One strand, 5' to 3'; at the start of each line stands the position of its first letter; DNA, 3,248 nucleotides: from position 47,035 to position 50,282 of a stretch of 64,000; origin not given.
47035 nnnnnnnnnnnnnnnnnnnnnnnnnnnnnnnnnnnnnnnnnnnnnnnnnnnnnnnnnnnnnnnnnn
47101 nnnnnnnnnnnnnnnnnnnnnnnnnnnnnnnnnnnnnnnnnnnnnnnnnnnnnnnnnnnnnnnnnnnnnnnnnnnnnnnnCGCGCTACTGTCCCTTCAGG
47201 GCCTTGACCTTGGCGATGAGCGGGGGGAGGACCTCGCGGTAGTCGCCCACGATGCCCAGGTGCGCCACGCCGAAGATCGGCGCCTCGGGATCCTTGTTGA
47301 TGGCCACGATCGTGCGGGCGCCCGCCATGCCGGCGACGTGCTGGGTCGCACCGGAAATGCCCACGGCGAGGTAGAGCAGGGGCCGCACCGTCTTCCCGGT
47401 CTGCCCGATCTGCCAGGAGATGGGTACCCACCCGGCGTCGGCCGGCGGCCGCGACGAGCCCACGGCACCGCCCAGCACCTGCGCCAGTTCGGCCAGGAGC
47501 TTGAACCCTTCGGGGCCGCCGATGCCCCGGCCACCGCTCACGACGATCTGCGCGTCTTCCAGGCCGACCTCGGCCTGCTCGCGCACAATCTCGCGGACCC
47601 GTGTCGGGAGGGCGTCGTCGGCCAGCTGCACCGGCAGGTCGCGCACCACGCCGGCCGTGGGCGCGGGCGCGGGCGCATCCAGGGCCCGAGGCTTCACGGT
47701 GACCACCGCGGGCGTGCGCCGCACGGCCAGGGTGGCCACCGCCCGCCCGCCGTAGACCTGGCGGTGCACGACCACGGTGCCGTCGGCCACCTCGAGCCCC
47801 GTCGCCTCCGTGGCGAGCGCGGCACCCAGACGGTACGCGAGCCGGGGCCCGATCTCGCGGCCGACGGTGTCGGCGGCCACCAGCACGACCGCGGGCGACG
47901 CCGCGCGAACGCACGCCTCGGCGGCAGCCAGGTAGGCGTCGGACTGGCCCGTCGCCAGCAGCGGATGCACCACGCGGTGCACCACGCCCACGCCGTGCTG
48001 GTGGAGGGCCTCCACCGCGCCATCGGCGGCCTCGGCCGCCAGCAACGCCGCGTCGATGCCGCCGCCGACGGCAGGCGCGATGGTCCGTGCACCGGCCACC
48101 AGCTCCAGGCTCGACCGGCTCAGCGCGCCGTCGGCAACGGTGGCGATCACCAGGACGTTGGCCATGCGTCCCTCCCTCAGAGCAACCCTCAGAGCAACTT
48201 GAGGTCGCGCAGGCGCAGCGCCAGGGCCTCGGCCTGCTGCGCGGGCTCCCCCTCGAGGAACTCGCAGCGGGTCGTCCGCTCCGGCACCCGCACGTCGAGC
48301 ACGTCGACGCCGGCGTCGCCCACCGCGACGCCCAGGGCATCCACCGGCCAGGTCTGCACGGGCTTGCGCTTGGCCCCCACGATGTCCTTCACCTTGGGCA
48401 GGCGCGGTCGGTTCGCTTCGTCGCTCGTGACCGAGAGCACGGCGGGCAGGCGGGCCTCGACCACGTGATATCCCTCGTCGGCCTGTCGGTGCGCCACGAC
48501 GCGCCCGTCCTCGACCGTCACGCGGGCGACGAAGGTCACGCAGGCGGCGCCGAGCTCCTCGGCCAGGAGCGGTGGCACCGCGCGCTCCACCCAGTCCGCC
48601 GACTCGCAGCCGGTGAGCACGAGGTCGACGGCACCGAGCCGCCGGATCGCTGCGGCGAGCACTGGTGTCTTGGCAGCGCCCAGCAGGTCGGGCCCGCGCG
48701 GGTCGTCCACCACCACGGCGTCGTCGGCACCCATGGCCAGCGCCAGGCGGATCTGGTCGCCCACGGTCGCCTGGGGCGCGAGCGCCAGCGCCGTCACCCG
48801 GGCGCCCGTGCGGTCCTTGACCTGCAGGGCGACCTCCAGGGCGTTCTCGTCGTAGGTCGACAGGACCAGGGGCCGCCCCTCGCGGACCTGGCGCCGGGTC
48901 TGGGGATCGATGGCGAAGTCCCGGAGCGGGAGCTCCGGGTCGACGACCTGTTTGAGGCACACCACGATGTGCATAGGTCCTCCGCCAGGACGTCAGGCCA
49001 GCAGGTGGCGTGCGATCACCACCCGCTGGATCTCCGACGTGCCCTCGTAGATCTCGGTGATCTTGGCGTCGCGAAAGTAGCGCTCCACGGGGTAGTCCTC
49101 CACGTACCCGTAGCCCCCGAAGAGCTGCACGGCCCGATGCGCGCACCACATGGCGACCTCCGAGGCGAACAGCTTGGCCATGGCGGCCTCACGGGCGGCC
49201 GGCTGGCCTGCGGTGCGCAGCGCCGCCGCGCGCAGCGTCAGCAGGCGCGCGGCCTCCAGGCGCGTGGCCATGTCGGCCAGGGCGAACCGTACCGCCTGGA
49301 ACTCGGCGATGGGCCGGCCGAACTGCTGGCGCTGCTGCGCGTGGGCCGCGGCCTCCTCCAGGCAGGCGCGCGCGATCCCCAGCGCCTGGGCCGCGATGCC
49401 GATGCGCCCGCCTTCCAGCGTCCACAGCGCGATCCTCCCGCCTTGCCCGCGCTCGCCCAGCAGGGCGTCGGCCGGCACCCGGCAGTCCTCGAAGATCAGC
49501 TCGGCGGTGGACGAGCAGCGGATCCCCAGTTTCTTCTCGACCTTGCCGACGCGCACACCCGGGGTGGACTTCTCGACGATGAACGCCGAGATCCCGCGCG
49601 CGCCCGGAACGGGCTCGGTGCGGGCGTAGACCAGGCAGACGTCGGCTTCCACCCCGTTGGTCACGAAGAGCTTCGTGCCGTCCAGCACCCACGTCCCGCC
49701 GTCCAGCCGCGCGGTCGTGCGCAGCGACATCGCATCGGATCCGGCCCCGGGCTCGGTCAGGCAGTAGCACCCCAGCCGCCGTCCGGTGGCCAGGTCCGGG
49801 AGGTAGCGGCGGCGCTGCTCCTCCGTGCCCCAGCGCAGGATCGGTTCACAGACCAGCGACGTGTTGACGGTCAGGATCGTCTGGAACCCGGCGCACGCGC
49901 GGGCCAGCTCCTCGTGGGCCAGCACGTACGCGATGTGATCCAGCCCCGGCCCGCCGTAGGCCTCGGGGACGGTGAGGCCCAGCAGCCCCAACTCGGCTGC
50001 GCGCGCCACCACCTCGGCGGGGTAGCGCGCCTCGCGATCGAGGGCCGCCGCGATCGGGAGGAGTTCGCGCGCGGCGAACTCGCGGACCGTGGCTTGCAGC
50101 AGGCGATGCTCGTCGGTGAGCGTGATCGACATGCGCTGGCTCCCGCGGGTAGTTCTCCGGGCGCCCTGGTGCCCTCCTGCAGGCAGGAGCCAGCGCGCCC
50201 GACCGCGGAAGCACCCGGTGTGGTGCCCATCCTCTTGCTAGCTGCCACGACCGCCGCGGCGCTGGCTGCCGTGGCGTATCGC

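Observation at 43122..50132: ACAD-EtfBA-EtfD operon ending in a split B12 mutase with isobutyryl-CoA-mutase-type specificity residues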

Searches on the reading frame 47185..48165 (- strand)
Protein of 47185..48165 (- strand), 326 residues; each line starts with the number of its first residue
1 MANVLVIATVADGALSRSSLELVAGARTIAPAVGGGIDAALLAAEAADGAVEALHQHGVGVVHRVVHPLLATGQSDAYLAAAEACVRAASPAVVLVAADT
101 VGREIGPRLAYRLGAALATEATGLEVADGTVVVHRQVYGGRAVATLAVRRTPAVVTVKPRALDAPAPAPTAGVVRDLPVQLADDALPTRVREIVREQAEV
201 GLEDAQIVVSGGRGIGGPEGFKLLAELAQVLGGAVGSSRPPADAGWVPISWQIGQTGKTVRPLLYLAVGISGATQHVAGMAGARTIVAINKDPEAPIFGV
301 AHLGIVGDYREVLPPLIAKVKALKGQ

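Call 4: search_protein_families(library=pfam, proteins=[window:47185-48165:-])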
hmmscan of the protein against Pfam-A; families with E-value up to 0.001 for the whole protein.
window:47185-48165:- (326 aa): 2 families
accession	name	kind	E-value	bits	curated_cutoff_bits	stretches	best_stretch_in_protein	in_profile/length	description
PF00766.25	ETF_alpha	-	9.3e-34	115.7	27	1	202-280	2-80/81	Electron transfer flavoprotein FAD-binding domain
PF01012.27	ETF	-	1.9e-31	109.7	26.7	1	4-175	1-174/181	Electron transfer flavoprotein domain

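Call 5: search_protein_families(library=ncbifam, proteins=[window:47185-48165:-])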
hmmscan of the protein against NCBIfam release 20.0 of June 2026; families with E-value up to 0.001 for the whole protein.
window:47185-48165:- (326 aa): 5 families
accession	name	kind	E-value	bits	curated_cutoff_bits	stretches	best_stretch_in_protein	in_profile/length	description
NF042970.1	AcrlCoAredClosAcrA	equivalog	2.9e-61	207.6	600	2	130-322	159-359/360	acryloyl-CoA reductase electron transfer subunit beta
NF002889.0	PRK03363.1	equivalog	1.1e-40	139.9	549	1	78-319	68-310/313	electron transfer flavoprotein subunit alpha/FixB family protein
NF038209.1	mft_etfA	equivalog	2.5e-40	138.7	240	1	25-319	15-301/303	mycofactocin-associated electron transfer flavoprotein alpha subunit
NF008884.0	PRK11916.1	equivalog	1e-39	136.8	528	1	69-320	58-310/312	electron transfer flavoprotein subunit alpha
NF051845.1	EtFlavAlphaProt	equivalog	1.4e-27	96.7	600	1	4-324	93-403/406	electron transfer flavoprotein subunit alpha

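Call 20: search_solved_structures(query=window:47185-48165:-, max_evalue=1e-10)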
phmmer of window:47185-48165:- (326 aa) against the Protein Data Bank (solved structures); distinct sequences matched with E-value up to 1e-10: 14.
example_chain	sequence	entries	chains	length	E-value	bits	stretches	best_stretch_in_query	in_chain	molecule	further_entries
5ol2_A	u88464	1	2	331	1.2e-67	231.9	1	1-324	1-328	Electron transfer flavoprotein large subunit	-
7koe_B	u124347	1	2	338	4.4e-56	193.9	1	15-323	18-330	Electron transfer flavoprotein, alpha subunit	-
6fah_A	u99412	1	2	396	3.7e-55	190.9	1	4-320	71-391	Caffeyl-CoA reductase-Etf complex subunit CarE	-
4kpu_A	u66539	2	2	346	3.6e-54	187.6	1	21-324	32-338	Electron transfer flavoprotein alpha subunit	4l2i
5ow0_A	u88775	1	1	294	9.5e-50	173.1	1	91-321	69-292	Electron transfer flavoprotein, alpha subunit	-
7qh2_A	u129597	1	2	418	2.2e-49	171.9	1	11-321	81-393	Lactate dehydrogenase (NAD(+),ferredoxin) subunit LctC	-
1efp_A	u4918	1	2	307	1.4e-43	152.8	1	4-319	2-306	PROTEIN (ELECTRON TRANSFER FLAVOPROTEIN)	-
1efv_A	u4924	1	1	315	5.4e-43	150.9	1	3-318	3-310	ELECTRON TRANSFER FLAVOPROTEIN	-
1t9g_R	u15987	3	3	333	7.4e-43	150.5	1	5-318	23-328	Electron transfer flavoprotein alpha-subunit, mitochondrial | Electron transfer flavoprotein alpha-subunit, mitochondrial precursor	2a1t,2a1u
3clu_D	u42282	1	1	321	9.7e-32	114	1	1-319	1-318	Electron transfer flavoprotein subunit alpha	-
1o94_D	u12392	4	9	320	1.1e-31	113.9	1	3-319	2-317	ELECTRON TRANSFER FLAVOPROTEIN ALPHA-SUBUNIT | ELECTRON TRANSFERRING FLAVOPROTEIN ALPHA-SUBUNIT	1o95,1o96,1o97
3clt_D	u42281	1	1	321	2e-31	112.9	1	1-319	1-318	Electron transfer flavoprotein subunit alpha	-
3clr_D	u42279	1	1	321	3.8e-31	112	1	1-319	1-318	Electron transfer flavoprotein subunit alpha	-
3cls_D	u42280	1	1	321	4.1e-31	111.9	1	1-319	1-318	Electron transfer flavoprotein subunit alpha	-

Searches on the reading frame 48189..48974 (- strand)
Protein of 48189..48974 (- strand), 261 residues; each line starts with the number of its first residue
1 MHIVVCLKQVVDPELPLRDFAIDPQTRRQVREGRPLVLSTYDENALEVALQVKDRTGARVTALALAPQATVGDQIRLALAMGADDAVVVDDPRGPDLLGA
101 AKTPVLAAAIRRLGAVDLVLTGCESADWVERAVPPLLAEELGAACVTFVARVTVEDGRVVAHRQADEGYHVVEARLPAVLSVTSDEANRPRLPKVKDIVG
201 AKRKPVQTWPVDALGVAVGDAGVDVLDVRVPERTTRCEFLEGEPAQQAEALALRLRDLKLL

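Call 4: search_protein_families(library=pfam, proteins=[window:48189-48974:-])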
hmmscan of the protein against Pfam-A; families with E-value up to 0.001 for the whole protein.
window:48189-48974:- (261 aa): 1 family
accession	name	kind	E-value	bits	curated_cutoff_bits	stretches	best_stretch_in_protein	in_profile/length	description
PF01012.27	ETF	-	8.1e-33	114.2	26.7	1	31-213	6-180/181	Electron transfer flavoprotein domain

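Call 5: search_protein_families(library=ncbifam, proteins=[window:48189-48974:-])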
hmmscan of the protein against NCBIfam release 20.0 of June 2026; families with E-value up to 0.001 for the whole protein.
window:48189-48974:- (261 aa): 5 families
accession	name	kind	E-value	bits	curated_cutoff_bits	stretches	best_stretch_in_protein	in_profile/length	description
NF040731.1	flavo_sub_EftB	exception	1.5e-40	139.2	445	1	2-258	1-257/260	electron transfer flavoprotein subunit beta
NF008998.0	PRK12342.1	equivalog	2.2e-34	118.9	338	1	1-256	1-250/254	electron transfer flavoprotein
NF002888.0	PRK03359.1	subfamily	2.3e-29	102.5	219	1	1-257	1-254/256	putative electron transfer flavoprotein FixA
NF042971.1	AcrlCoAredClosAcrB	equivalog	2.6e-24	85.7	475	1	1-214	1-210/266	acryloyl-CoA reductase electron transfer subunit gamma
TIGR04503.1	mft_etfB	hypoth_equivalog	8.4e-20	71.3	200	1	20-229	12-231/290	mycofactocin-associated electron transfer flavoprotein beta subunit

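Call 19: search_solved_structures(query=window:48189-48974:-, max_evalue=1e-10, show_alignments=2)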
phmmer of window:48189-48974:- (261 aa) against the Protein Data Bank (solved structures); distinct sequences matched with E-value up to 1e-10: 10.
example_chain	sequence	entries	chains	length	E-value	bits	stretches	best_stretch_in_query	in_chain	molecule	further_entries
6fah_B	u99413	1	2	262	1.4e-34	123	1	1-225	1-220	Caffeyl-CoA reductase-Etf complex subunit CarD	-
5ow0_B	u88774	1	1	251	2.2e-28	102.7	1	1-254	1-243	Electron transfer flavoprotein, beta subunit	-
7koe_A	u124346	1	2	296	6.1e-27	98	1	2-217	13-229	Electron transfer flavoprotein, beta subunit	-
4kpu_B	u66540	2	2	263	1.2e-25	93.8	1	1-218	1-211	Electron transfer flavoprotein alpha/beta-subunit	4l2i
5ol2_B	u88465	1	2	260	1.7e-24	90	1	1-222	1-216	Electron transfer flavoprotein small subunit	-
7qh2_B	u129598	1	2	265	5.9e-18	68.6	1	3-205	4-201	Lactate dehydrogenase (NAD(+),ferredoxin) subunit LctB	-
1efp_B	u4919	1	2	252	8.6e-18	68.1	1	37-233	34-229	PROTEIN (ELECTRON TRANSFER FLAVOPROTEIN)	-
1efv_B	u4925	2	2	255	4.6e-15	59.1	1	2-235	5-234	ELECTRON TRANSFER FLAVOPROTEIN | Electron transfer flavoprotein beta-subunit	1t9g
2a1t_S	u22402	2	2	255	1.4e-14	57.6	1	2-235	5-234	Electron transfer flavoprotein beta-subunit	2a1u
1o94_C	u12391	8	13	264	5.9e-12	48.9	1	35-251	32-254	ELECTRON TRANSFER FLAVOPROTEIN BETA-SUBUNIT | ELECTRON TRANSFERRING FLAVOPROTEIN BETA-SUBUNIT | Electron transfer flavoprotein subunit beta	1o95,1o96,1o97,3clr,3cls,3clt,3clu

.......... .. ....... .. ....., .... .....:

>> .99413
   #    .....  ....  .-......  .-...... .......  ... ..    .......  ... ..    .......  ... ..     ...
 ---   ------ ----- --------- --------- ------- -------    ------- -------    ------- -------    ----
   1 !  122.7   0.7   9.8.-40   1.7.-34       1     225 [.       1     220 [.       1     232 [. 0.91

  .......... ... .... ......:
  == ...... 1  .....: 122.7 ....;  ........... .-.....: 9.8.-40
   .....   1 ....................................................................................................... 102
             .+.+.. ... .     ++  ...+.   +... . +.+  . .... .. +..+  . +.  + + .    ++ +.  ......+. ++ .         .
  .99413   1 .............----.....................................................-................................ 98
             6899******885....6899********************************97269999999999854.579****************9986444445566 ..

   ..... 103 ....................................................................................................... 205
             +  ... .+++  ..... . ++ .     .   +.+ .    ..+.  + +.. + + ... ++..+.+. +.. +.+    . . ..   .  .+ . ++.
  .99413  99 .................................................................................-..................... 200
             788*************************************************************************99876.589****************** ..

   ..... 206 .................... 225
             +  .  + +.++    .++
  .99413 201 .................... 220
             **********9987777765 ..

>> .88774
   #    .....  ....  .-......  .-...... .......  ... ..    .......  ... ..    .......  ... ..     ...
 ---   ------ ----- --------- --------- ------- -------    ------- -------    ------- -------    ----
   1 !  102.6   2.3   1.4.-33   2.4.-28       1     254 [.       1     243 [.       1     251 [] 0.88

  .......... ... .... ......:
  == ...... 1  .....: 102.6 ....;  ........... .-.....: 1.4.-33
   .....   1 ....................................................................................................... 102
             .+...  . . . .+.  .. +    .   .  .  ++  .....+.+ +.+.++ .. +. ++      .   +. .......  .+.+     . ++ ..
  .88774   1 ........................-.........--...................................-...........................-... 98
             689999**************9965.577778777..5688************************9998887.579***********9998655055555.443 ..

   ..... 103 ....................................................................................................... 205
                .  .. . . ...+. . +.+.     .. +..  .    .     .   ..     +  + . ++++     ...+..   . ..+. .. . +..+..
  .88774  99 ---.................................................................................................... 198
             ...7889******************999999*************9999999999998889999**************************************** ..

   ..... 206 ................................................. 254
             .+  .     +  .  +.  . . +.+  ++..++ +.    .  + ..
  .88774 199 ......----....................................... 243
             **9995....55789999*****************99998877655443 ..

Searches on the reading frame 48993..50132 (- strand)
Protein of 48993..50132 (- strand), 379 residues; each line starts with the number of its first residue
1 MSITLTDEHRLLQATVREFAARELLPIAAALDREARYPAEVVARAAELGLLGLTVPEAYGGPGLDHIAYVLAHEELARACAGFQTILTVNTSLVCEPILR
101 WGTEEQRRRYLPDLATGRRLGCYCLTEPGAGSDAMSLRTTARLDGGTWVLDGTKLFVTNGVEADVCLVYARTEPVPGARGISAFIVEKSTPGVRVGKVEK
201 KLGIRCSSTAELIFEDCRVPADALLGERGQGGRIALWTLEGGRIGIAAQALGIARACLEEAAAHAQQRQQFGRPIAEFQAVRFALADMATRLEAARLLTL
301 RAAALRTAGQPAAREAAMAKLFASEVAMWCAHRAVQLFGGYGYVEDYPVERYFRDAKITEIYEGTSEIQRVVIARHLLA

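Call 4: search_protein_families(library=pfam, proteins=[window:48993-50132:-])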
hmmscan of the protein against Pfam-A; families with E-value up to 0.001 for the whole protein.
window:48993-50132:- (379 aa): 4 families
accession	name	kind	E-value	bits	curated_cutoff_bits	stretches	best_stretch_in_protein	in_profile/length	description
PF00441.29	Acyl-CoA_dh_1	-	2.9e-56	190.2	22.4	1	229-378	1-150/150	Acyl-CoA dehydrogenase, C-terminal domain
PF02771.21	Acyl-CoA_dh_N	-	6.9e-42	142.8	22.9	1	6-117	1-112/113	Acyl-CoA dehydrogenase, N-terminal domain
PF08028.16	Acyl-CoA_dh_2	-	1.1e-28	100.6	22.7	1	244-366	1-133/134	Acyl-CoA dehydrogenase, C-terminal domain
PF02770.24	Acyl-CoA_dh_M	-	6.2e-28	97.3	33.3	1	122-217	1-97/97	Acyl-CoA dehydrogenase, middle domain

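Call 5: search_protein_families(library=ncbifam, proteins=[window:48993-50132:-])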
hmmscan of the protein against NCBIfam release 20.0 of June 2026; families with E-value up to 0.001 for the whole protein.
window:48993-50132:- (379 aa): 23 families
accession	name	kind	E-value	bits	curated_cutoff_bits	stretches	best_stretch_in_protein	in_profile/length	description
NF042972.1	AcrlCoAredClosAcrC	equivalog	5.5e-144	479.5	640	1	1-378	1-377/378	acryloyl-CoA reductase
NF043006.1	CyhCrbnylCoADH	equivalog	1.6e-106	356.5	650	1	6-377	5-375/380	cyclohexane-1-carbonyl-CoA dehydrogenase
NF058590.1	AcCoDHFadEBacil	equivalog_domain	7e-106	355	600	2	5-305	21-319/586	acyl-CoA dehydrogenase FadE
NF045552.1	GlutCoADH_Des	equivalog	3.9e-98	329.1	470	1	1-376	1-378/387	glutaryl-CoA dehydrogenase Acd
NF042439.1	SulpropCoADesulf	equivalog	7.6e-88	294.8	600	1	13-378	1-371/379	3-sulfinopropanoyl-CoA desulfinase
NF045652.1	ProlPCPDhRedW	equivalog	1.3e-85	287.5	650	1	10-377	5-373/376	L-prolyl-[peptidyl-carrier protein] dehydrogenase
NF053553.1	prodigi_MBC_PigA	equivalog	2.9e-81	273.5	500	1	1-377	1-379/381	prodigiosin MBC biosynthesis dehydrogenase PigA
NF008997.0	PRK12341.1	equivalog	2.9e-68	230.7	537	1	1-378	1-377/382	acyl-CoA dehydrogenase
TIGR03207.1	cyc_hxne_CoA_dh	equivalog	3.9e-67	226.6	575.35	1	6-376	2-370/372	cyclohexanecarboxyl-CoA dehydrogenase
NF002885.1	PRK03354.1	equivalog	1.5e-57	195.4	540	1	1-377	1-373/378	crotonobetainyl-CoA dehydrogenase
NF052270.1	Staph_DH_FadE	equivalog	3.5e-51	174.2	600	1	72-377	91-393/400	acyl-CoA dehydrogenase FadE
NF049984.1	Rv1679_FadE16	equivalog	5.6e-36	124.5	600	1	28-366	16-354/371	Rv1679 family acyl-CoA dehydrogenase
NF007000.1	PRK09463.1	subfamily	8.6e-35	120.2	600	1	35-344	72-399/726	acyl-CoA dehydrogenase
TIGR03204.1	pimC_large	equivalog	3.4e-33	115.1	623.85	1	55-341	59-342/395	pimeloyl-CoA dehydrogenase large subunit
TIGR03203.1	pimD_small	equivalog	2.2e-32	112.6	652.7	1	38-366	39-365/378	pimeloyl-CoA dehydrogenase small subunit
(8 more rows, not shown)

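Call 17: search_solved_structures(query=window:48993-50132:-, max_evalue=1e-60)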
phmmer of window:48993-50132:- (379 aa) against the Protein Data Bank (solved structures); distinct sequences matched with E-value up to 1e-60: 62 (the best 60 are shown).
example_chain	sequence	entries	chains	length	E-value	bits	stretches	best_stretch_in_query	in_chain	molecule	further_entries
1jqi_A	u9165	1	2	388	7.3e-127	426.8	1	2-378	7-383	short chain acyl-CoA dehydrogenase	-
7y0a_A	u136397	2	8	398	1.4e-126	425.9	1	2-378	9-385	Short-chain specific acyl-CoA dehydrogenase, mitochondrial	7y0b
8sgs_A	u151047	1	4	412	1.5e-126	425.7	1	2-378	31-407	Short-chain specific acyl-CoA dehydrogenase, mitochondrial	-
4m9a_A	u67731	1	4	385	5.2e-126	424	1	5-377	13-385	Acyl-CoA dehydrogenase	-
4n5f_A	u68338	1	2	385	5.9e-126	423.8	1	5-377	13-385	Putative acyl-CoA dehydrogenase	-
2vig_A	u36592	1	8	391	7.6e-126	423.4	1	2-378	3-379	SHORT-CHAIN SPECIFIC ACYL-COA DEHYDROGENASE,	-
5ol2_C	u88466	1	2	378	2.8e-124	418.2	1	8-378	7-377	Acyl-CoA dehydrogenase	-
5lnx_A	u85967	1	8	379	1.6e-121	409.2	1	5-378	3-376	Acyl-CoA dehydrogenase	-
4l1f_A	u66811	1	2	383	3.8e-119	401.4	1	2-378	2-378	Acyl-CoA dehydrogenase domain protein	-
4u83_A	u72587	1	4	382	5.5e-118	397.6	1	4-376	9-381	Acyl-CoA dehydrogenase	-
9w60_A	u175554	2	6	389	4.7e-113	381.3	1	1-378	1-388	Butyryl CoA dehydrogenase apo protein | Butyryl CoA Dehydrogenase with FAD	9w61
1buc_A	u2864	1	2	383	5e-106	358.2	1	3-377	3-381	BUTYRYL-COA DEHYDROGENASE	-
2dvl_A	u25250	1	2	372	3.5e-105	355.5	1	3-377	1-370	Acyl-CoA dehydrogenase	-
1ukw_A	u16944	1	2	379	5e-104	351.6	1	3-379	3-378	acyl-CoA dehydrogenase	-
1ws9_A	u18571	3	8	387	9.1e-103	347.5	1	8-378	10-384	acyl-CoA dehydrogenase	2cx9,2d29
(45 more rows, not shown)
